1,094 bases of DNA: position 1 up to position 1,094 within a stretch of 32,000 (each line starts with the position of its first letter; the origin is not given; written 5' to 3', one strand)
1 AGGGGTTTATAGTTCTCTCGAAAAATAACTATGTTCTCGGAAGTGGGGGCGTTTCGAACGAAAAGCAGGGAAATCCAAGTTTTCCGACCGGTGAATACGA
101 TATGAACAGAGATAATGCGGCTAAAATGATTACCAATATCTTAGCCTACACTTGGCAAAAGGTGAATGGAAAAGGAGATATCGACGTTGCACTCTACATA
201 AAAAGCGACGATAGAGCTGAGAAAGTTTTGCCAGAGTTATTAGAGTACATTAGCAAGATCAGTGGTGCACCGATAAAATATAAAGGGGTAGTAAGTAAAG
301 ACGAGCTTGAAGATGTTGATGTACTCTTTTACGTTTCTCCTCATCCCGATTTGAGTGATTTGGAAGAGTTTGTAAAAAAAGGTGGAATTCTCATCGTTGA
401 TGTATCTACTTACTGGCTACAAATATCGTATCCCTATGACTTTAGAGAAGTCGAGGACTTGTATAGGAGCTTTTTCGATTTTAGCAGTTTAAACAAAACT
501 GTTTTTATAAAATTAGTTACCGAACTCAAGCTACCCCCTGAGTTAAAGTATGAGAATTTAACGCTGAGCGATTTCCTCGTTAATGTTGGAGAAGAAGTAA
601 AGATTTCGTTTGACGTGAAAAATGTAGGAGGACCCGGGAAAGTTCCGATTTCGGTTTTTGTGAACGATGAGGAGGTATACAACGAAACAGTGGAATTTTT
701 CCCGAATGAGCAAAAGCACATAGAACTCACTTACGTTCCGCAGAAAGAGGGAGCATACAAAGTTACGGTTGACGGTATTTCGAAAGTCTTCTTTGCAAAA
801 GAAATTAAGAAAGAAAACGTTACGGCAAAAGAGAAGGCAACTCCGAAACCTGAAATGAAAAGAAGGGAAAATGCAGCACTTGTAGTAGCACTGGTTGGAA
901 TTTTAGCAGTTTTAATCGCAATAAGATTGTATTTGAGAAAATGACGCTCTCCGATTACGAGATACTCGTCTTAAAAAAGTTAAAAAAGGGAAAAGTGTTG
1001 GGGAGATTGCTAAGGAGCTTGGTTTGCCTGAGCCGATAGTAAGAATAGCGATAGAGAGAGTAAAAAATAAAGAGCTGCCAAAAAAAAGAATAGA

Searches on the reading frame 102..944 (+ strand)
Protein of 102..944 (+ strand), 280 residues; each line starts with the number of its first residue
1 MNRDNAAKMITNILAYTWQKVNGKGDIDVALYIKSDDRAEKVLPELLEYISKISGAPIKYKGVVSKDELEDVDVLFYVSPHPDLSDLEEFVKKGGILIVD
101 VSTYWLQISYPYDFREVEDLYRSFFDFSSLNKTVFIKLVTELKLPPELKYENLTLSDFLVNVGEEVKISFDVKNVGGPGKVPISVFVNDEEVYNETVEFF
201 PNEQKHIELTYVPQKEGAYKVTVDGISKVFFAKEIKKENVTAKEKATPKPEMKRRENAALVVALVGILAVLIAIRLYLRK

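Call 5: search_protein_families(library=pfam, proteins=[window:102-944:+], max_evalue=0.01)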
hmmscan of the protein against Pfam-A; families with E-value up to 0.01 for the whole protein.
window:102-944:+ (280 aa): 2 families
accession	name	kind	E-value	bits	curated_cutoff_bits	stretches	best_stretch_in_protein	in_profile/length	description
PF00630.25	Filamin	-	0.0017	19.6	26.9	1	161-223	18-80/93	Filamin/ABP280 repeat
PF07705.17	CARDB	-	0.0026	18.4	22.7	1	160-224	15-84/101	CARDB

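Call 29: search_protein_families(library=ncbifam, proteins=[window:102-944:+], max_evalue=0.01)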
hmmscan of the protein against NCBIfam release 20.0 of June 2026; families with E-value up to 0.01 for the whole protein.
window:102-944:+ (280 aa): 1 family
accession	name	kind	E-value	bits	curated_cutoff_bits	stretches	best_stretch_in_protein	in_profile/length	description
NF041116.1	CBASS_cyclase_a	equivalog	0.0021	17.2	200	0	25-52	68-95/317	CBASS oligonucleotide cyclase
